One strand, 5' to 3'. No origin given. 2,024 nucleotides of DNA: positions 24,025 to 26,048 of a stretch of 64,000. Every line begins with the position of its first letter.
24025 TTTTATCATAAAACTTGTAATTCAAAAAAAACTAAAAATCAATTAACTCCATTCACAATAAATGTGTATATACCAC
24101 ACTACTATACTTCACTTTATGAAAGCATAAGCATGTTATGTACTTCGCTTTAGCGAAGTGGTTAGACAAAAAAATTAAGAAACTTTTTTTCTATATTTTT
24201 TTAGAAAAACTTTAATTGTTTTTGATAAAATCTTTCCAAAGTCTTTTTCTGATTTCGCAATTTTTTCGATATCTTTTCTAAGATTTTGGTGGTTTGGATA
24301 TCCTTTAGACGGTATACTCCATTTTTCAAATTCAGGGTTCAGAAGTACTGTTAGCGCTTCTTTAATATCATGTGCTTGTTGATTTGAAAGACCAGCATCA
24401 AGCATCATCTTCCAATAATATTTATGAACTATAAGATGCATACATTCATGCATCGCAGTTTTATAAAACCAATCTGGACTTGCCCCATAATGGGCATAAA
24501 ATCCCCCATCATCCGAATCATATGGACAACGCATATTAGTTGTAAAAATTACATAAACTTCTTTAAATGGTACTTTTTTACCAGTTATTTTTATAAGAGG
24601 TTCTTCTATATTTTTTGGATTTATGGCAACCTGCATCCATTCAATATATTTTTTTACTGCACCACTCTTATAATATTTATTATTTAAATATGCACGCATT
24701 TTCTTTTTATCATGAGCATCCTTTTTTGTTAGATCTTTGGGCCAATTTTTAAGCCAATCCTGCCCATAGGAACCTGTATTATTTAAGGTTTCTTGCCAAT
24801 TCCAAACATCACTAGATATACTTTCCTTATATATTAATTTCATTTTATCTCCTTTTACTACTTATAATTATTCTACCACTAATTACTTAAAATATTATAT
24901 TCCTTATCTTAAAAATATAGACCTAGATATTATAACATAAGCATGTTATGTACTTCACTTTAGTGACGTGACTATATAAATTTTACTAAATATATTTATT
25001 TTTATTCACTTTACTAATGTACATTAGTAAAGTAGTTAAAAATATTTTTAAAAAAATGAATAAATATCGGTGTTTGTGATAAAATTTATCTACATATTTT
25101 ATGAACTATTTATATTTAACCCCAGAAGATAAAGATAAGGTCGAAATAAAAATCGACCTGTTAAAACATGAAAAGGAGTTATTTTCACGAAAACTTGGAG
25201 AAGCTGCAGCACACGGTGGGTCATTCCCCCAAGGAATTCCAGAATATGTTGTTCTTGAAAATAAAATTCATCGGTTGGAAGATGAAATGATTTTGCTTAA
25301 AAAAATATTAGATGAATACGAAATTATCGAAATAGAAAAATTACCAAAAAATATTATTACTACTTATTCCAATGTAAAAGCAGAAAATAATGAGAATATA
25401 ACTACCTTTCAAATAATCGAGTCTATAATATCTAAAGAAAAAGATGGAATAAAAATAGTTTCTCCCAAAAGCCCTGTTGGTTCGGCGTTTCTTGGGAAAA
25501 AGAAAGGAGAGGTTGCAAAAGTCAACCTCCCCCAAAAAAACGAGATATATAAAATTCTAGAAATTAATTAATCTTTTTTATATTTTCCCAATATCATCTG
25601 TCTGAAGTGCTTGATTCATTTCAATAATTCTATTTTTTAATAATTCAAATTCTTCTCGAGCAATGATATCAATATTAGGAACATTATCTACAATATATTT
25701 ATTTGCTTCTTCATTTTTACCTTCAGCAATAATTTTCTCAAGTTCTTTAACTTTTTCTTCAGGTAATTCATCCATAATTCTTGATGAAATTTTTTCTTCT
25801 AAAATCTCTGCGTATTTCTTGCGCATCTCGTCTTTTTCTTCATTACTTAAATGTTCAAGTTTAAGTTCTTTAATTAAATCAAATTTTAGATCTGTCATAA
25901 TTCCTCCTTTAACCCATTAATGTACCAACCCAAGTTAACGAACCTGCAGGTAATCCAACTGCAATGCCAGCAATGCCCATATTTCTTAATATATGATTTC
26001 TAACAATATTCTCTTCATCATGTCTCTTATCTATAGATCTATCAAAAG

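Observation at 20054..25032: Candidate co-regulated system: E1-like ThiF + SAM-MTase, GNAT + membrane protein, HExxH protein and a wHTH-GHKL regulator share a covarying palindromic operator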

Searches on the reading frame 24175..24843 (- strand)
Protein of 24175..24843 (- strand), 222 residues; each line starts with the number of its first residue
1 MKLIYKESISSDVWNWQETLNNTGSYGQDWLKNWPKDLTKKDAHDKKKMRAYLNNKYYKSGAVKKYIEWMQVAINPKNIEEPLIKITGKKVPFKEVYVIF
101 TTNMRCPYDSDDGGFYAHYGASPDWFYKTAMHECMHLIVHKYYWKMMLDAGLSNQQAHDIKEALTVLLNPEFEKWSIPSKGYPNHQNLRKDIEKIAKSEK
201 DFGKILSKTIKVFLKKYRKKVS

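Call 6: search_protein_families(library=pfam, proteins=[window:24175-24843:-], max_evalue=0.1)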
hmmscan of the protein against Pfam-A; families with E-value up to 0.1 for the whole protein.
window:24175-24843:- (222 aa): 1 family
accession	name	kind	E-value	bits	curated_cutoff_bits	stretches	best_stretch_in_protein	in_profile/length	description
PF18746.6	aGPT-Pplase3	-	0.00096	19.1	25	1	2-97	80-179/279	Alpha-glutamyl/putrescinyl thymine pyrophosphorylase clade 3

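Call 15: search_protein_families(library=padloc, proteins=[window:24175-24843:-], max_evalue=0.01)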
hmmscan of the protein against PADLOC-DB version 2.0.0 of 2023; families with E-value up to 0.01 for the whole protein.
window:24175-24843:- (222 aa): 0 families

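Call 30: find_homologous_proteins(query=window:24175-24843:-)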
Query window:24175-24843:- (222 aa): 17 proteins with E <= 0.001 among 86 candidates.
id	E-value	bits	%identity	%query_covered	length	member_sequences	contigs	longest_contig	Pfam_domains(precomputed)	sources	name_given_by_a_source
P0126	2.9e-149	513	100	100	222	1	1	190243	-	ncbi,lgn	-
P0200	1.3e-100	354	68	100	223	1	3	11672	-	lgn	-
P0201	2.3e-98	346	66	100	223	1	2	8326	-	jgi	jgi:hypothetical protein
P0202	1.4e-95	337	66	100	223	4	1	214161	-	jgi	jgi:hypothetical protein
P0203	3.0e-93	329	63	100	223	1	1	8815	-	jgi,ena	jgi:hypothetical protein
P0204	1.4e-92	327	62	100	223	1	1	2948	-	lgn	-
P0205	4.5e-92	326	64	100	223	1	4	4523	-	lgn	-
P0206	1.0e-90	321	64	95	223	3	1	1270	-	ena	-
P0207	3.6e-90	319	61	100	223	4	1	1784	-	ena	-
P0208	2.1e-88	314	61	95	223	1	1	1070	-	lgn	-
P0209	7.1e-88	312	59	100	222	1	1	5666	-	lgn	-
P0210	7.9e-88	312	57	100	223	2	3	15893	-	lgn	-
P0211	9.8e-88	311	59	100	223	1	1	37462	-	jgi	-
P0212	1.1e-65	239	67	72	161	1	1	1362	-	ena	-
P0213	3.7e-53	198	45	93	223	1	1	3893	-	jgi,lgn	jgi:hypothetical protein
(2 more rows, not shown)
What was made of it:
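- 24175..24843 (-): Stand-alone gluzincin-type metallopeptidase-like protein (HExxH at 132-136, invariant E162). It is a relocating single-gene unit. The family is rare, with 17 proteins (call 30).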

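Call 31: find_encoding_contigs(protein=P0202, flank=9000, max_places=2)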
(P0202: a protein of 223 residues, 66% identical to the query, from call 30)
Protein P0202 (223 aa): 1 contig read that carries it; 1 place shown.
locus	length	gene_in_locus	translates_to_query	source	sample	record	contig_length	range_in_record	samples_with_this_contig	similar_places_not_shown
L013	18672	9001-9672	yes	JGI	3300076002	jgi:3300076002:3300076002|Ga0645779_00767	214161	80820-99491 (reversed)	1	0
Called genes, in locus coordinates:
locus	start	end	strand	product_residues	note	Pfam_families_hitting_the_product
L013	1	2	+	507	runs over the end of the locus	PF12072:RNase_Y_N, PF00013:KH_1, PF22891:KH_PNO1_2nd, PF08668:HDOD (faint), PF01966:HD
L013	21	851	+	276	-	PF00149:Metallophos, PF13277:YmdB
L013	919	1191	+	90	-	PF00216:Bac_DNA_binding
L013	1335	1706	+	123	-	-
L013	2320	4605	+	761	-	-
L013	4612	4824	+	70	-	PF18893:DUF5652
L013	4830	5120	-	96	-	PF02001:DUF134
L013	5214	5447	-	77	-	PF17253:DUF5320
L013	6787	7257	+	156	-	PF00085:Thioredoxin, PF13098:Thioredoxin_2 (weak)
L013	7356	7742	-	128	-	PF00072:Response_reg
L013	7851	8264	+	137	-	-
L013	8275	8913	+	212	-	PF01553:Acyltransferase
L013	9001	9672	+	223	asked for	-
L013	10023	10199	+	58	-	-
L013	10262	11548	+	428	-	PF00675:Peptidase_M16, PF05193:Peptidase_M16_C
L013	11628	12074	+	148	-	PF00270:DEAD (faint)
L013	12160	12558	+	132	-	PF02452:PemK_toxin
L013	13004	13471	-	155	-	PF00583:Acetyltransf_1, PF13673:Acetyltransf_10, PF13508:Acetyltransf_7, PF14542:Acetyltransf_CG (faint), PF08445:FR47 (weak)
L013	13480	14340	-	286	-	PF01841:Transglut_core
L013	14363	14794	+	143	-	-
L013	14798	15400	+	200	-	-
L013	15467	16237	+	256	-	PF00899:ThiF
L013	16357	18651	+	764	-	PF16927:HisKA_7TM, PF00512:HisKA, PF02518:HATPase_c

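Call 32: find_encoding_contigs(protein=P0200, flank=9000, max_places=3)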
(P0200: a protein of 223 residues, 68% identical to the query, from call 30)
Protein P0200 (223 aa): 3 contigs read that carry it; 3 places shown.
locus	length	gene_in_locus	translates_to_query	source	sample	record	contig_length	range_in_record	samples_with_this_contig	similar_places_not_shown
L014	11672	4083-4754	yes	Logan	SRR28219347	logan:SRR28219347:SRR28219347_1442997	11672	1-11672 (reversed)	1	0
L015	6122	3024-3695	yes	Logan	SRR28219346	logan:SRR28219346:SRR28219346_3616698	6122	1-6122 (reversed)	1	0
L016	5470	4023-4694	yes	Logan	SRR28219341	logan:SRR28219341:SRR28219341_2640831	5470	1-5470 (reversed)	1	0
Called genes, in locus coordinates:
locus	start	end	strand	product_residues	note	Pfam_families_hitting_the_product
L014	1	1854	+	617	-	?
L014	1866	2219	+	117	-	PF18908:DUF5663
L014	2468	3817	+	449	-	PF13353:Fer4_12, PF04055:Radical_SAM, PF13186:SPASM (weak)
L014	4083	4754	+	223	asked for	-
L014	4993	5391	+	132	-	PF02452:PemK_toxin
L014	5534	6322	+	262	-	-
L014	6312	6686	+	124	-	-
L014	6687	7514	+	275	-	PF00899:ThiF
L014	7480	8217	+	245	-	PF13489:Methyltransf_23, PF13847:Methyltransf_31, PF08241:Methyltransf_11, PF08242:Methyltransf_12, PF13649:Methyltransf_25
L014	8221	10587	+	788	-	PF16927:HisKA_7TM, PF00512:HisKA, PF02518:HATPase_c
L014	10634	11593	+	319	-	PF13354:Beta-lactamase2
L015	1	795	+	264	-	?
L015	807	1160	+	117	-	PF18908:DUF5663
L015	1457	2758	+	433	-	PF04055:Radical_SAM, PF13353:Fer4_12, PF13186:SPASM (weak)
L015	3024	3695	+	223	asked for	-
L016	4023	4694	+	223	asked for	-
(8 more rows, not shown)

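Call 33: find_encoding_contigs(protein=P0211, flank=9000, max_places=2)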
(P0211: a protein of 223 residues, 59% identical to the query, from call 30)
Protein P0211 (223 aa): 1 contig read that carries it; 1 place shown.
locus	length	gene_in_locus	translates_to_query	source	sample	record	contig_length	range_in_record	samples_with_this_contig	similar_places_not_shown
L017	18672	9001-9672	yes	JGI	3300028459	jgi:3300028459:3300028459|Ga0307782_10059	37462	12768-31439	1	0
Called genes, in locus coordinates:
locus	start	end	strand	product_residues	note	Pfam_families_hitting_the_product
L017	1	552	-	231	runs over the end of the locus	-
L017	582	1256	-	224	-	-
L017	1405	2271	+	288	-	-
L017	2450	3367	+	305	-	PF00892:EamA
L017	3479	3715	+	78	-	-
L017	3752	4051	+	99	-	-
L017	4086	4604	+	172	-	-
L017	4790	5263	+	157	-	-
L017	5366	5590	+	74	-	-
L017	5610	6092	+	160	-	-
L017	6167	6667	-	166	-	PF00583:Acetyltransf_1, PF13673:Acetyltransf_10 (weak), PF13508:Acetyltransf_7, PF14542:Acetyltransf_CG (weak)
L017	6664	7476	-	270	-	-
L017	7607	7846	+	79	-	PF02016:Peptidase_S66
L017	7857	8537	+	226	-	PF00892:EamA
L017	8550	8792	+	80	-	PF13560:HTH_31, PF12844:HTH_19, PF01381:HTH_3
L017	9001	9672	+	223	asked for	-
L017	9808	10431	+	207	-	PF13489:Methyltransf_23 (weak)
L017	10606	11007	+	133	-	PF01219:DAGK_prokar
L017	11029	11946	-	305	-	PF01368:DHH (weak)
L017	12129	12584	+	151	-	PF18907:DUF5662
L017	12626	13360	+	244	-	-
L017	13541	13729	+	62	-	-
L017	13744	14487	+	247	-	PF03483:B3_4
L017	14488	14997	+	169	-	-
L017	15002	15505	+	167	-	PF00293:NUDIX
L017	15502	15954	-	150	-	PF01668:SmpB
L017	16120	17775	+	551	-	PF03485:Arg_tRNA_synt_N, PF00750:tRNA-synt_1d, PF05746:DALR_1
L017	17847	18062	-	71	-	-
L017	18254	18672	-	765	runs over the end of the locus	-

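Call 39: search_protein_families(library=ncbifam, proteins=[window:24175-24843:-], max_evalue=0.01)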
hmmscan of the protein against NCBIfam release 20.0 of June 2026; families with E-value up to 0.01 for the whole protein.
window:24175-24843:- (222 aa): 0 families

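Call 50: find_encoding_contigs(protein=P0201, flank=9000, max_places=2)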
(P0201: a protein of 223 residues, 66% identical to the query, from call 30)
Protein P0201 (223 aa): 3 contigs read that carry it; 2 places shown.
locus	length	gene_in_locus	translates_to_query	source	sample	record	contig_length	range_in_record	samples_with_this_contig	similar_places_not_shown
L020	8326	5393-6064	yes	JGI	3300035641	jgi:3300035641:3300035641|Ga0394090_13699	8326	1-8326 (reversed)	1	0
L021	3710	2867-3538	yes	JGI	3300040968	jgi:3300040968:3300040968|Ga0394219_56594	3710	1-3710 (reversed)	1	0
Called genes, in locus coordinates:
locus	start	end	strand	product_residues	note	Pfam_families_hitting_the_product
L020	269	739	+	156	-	PF00085:Thioredoxin, PF13098:Thioredoxin_2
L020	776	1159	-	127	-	PF00072:Response_reg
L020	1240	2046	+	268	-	PF00326:Peptidase_S9 (faint), PF00561:Abhydrolase_1, PF12146:Hydrolase_4, PF12697:Abhydrolase_6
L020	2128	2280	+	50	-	-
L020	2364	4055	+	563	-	PF00501:AMP-binding, PF23562:AMP-binding_C_3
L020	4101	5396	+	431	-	PF00675:Peptidase_M16, PF05193:Peptidase_M16_C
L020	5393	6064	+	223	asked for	-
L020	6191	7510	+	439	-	PF04055:Radical_SAM, PF13186:SPASM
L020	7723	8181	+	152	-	-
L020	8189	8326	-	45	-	?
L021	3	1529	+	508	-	?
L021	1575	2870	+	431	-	PF00675:Peptidase_M16, PF05193:Peptidase_M16_C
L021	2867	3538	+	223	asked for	-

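Call 51: find_encoding_contigs(protein=P0210, flank=9000, max_places=3)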
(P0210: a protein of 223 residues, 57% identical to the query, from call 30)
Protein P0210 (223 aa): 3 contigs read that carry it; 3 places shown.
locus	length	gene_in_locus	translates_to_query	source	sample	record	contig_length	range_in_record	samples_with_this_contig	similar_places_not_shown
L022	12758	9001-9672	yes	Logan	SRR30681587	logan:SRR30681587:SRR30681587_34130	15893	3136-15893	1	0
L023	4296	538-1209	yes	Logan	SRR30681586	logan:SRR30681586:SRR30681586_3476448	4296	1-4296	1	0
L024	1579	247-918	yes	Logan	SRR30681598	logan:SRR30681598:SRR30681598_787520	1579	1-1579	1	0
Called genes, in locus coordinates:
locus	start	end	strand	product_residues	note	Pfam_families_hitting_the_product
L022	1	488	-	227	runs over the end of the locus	PF11104:PilM_2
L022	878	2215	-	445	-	-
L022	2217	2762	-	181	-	PF07963:N_methyl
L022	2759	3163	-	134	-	-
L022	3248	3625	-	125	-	PF07963:N_methyl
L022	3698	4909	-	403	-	PF28597:T2SSF_N, PF00482:T2SSF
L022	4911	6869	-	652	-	PF05157:MshEN, PF00437:T2SSE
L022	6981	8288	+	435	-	PF00932:LTD, PF26342:TP_1001_2nd (faint), PF00932:LTD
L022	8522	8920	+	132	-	PF00814:TsaD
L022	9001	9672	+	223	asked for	-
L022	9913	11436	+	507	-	PF12072:RNase_Y_N, PF00013:KH_1, PF22891:KH_PNO1_2nd, PF08668:HDOD (faint), PF01966:HD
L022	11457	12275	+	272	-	PF00149:Metallophos, PF13277:YmdB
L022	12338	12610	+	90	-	PF00216:Bac_DNA_binding, PF18291:HU-HIG (weak)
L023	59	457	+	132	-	PF00814:TsaD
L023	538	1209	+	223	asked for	-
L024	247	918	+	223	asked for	-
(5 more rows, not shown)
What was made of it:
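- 24175..24843 (-): The gene sits in different genomic places in L017, L020 and L022 (calls 33, 50, 51).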

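Call 75: predict_structure(alignment_id=A3)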
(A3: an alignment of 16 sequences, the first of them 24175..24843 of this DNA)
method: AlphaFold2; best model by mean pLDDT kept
length: 222 residues; sequences in the alignment: 16
mean_pLDDT: 93.4   pTM: 0.89
mean pLDDT of the five models: 93.4, 93.2, 92.9, 90.7, 87.2
residues with pLDDT >= 90: 182; 70-90: 39; 50-70: 1; < 50: 0
segments of 3 or more residues with pLDDT < 50: none
pLDDT, mean of each block of 10 residues (from residue 1): 95 94 80 91 96 96 95 96 97 96 88 93 95 97 97 95 96 87 91 96 98 91 67
secondary structure, 60 per line:
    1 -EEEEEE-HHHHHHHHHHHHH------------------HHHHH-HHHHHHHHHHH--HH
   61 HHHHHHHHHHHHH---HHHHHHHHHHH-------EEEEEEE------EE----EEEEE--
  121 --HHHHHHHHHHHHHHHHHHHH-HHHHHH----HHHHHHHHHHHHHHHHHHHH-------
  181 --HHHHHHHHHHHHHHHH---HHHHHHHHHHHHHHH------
elements in order: E2-7 H9-21 H40-44 H46-56 H59-73 H77-87 E95-101 E114-118 H123-142 H144-149 H154-173 H183-198 H202-216
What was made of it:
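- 24175..24843 (-): The AlphaFold model has pLDDT 93 (call 75).
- On Gluzincin metallopeptidases (the HExxH protein): The model has pLDDT 93 (call 75).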

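Call 78: fold_search(model_id=the predicted structure, library=pdb)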
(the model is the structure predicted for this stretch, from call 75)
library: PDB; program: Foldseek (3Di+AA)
matches with E <= 10: 105; with E <= 0.001: 0
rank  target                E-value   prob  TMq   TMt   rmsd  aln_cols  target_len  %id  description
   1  6sna_A                9.9e-02  0.87  0.33  0.28   7.9       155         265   15  Crystal structure of Antirestriction ArdC protein from R388 plasmid. Mn(II)-bound structure. (released 2020-04-15)
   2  3nqx                  2.9e-01  0.80  0.37  0.29   5.8       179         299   11  Crystal structure of vibriolysin MCP-02 mature enzyme, a zinc metalloprotease from M4 family (released 2010-10-06)
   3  4k89                  7.5e-01  0.60  0.37  0.29   5.6       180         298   14  Crystal structure of Pseudomonas aeruginosa strain K solvent tolerant elastase (released 2014-05-21)
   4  8cgw_A                7.5e-01  0.21  0.27  0.10  10.2       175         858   11  Insulin-regulated aminopeptidase (IRAP) in complex with an allosteric benzopyran-based inhibitor (released 2024-01-31)
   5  5yo1                  1.1e+00  0.23  0.27  0.09   7.5       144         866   14  Structure of ePepN E298A mutant in complex with Puromycin (released 2018-11-07)
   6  6oiu_B                1.1e+00  0.16  0.29  0.10  11.4       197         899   13  X-ray crystal structure of the ectodomain of the Toxoplasma gondii ME49 Aminopeptidase N (TGME49_224350) (released 2020-09-30)
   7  3nqz_B                1.2e+00  0.57  0.33  0.25   4.4       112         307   12  Crystal structure of the autoprocessed Vibriolysin MCP-02 with E369A mutation (released 2010-10-06)
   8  2hpo                  1.3e+00  0.20  0.27  0.09   7.8       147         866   14  Structure of Aminopeptidase N from E. coli Suggests a Compartmentalized, Gated Active Site (released 2006-08-15)
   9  6cyy_A                1.4e+00  0.11  0.25  0.18  17.5       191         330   10  Mycobacterium tuberculosis transcriptional regulator (released 2019-04-17)
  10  4r5t                  1.5e+00  0.28  0.29  0.09   5.5       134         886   16  Structure of the m1 alanylaminopeptidase from malaria complexed with a hydroxamic acid-based inhibitor (released 2014-10-29)
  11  4z7i_B                1.5e+00  0.16  0.28  0.10   7.6       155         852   14  Crystal structure of insulin regulated aminopeptidase in complex with ligand (released 2015-08-26)
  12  6oiu_D                1.5e+00  0.12  0.26  0.09  11.8       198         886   12  X-ray crystal structure of the ectodomain of the Toxoplasma gondii ME49 Aminopeptidase N (TGME49_224350) (released 2020-09-30)
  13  6cyj_A                1.5e+00  0.08  0.23  0.17  17.9       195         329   10  Mycobacterium tuberculosis transcriptional regulator (released 2019-04-17)
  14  2dqm                  1.6e+00  0.20  0.28  0.09   7.7       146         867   14  Crystal Structure of Aminopeptidase N complexed with bestatin (released 2006-08-01)
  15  3dti                  1.6e+00  0.16  0.28  0.26  13.3       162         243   12  Crystal structure of the IRRE protein, a central regulator of DNA damage repair in deinococcaceae (released 2009-02-10)
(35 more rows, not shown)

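Call 84: search_protein_families(library=pfam, proteins=[L013:11628-12074:+, L013:14363-14794:+, L013:14798-15400:+, L020:7723-8181:+, L013:7851-8264:+], max_evalue=0.05)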
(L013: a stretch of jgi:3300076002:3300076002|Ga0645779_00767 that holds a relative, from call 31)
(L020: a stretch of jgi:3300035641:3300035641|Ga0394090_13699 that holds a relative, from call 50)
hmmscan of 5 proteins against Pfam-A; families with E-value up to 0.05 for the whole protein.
L013:11628-12074:+ (148 aa): 17 families
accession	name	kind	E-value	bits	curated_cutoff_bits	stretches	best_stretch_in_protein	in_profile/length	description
PF00270.35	DEAD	-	1.7e-05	25.1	26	1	9-40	8-39/167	DEAD/DEAH box helicase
PF12775.13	AAA_7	-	8e-05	22.7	25.8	1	11-41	29-58/181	P-loop containing dynein motor region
PF20720.3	nSTAND3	-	0.00015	22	27.2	1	8-82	10-83/155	Novel STAND NTPase 3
PF13401.12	AAA_22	-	0.0004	21.1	27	0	15-34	5-24/130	AAA domain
PF13173.12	AAA_14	-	0.00051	20.5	27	1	16-116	3-95/129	AAA domain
PF06745.19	ATPase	-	0.00053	19.9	26.6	1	10-62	14-66/231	KaiC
PF07728.20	AAA_5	-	0.00076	19.9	22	1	17-49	1-33/139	AAA domain (dynein-related subfamily)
PF00005.33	ABC_tran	-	0.0011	20.1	25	1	11-106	7-80/137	ABC transporter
PF25199.1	nSTAND_NTPase5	-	0.0013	19.1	34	1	13-69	39-104/145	Novel STAND NTPase 5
PF13245.12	AAA_19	-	0.0038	17.9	25.1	0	14-44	10-40/134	AAA domain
PF04665.18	Pox_A32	-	0.004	17.1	22.8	1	17-125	15-113/242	Poxvirus A32 protein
PF01695.23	IstB_IS21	-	0.0041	17.1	24.1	1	3-49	80-125/238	IstB-like ATP binding protein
PF00004.35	AAA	-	0.0048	17.8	21.2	0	18-34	1-17/131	ATPase family associated with various cellular activities (AAA)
PF13191.12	AAA_16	-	0.0074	17.2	32.6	1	8-42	15-51/167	AAA ATPase domain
PF13481.12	AAA_25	-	0.0076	16.3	27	1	12-39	30-57/195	AAA domain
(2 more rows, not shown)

L013:14363-14794:+ (143 aa): 0 families

L013:14798-15400:+ (200 aa): 0 families

L020:7723-8181:+ (152 aa): 7 families
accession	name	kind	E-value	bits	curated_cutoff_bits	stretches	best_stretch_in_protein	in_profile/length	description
PF04185.19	Phosphoesterase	-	0.00088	19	23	1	73-123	242-291/356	Phosphoesterase family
PF20703.3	nSTAND1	-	0.0022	18.1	27.1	1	3-122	21-126/379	Novel STAND NTPase 1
PF03205.20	MobB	-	0.0075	16.6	26.6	1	18-61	2-44/133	Molybdopterin guanine dinucleotide synthesis protein B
PF00005.33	ABC_tran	-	0.016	16.3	25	1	12-106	8-92/137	ABC transporter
PF25201.1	nSTAND6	-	0.02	15.4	27.7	1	5-45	8-47/148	Novel STAND NTPase 6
PF04665.18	Pox_A32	-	0.038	13.9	22.8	0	10-55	8-52/242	Poxvirus A32 protein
PF13401.12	AAA_22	-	0.042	14.6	27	0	15-48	5-37/130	AAA domain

L013:7851-8264:+ (137 aa): 0 families

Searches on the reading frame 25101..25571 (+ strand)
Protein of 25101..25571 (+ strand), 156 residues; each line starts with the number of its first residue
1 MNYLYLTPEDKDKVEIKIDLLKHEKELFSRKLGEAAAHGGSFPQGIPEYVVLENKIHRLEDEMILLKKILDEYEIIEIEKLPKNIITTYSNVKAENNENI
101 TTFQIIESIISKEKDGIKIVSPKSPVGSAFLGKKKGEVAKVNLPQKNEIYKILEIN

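Call 6: search_protein_families(library=pfam, proteins=[window:25101-25571:+], max_evalue=0.1)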
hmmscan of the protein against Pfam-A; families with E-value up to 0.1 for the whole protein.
window:25101-25571:+ (156 aa): 1 family
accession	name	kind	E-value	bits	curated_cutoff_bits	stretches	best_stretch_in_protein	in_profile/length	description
PF01272.25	GreA_GreB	-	3.5e-11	43.4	26.9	1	82-156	2-76/77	Transcription elongation factor, GreA/GreB, C-term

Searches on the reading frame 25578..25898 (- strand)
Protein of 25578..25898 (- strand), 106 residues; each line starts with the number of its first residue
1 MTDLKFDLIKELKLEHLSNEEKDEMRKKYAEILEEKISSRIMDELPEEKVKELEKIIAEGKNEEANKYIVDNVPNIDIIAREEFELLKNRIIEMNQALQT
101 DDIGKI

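Call 6: search_protein_families(library=pfam, proteins=[window:25578-25898:-], max_evalue=0.1)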
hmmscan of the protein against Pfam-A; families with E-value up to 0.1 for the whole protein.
window:25578-25898:- (106 aa): 2 families
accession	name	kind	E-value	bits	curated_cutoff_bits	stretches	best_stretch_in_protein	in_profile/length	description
PF18908.5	DUF5663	-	8e-07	30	23.7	1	8-89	1-82/84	Protein of unknown function (DUF5663)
PF12917.13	YfbR-like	-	0.055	13.6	25.9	1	21-76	81-135/182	5'-deoxynucleotidase YfbR-like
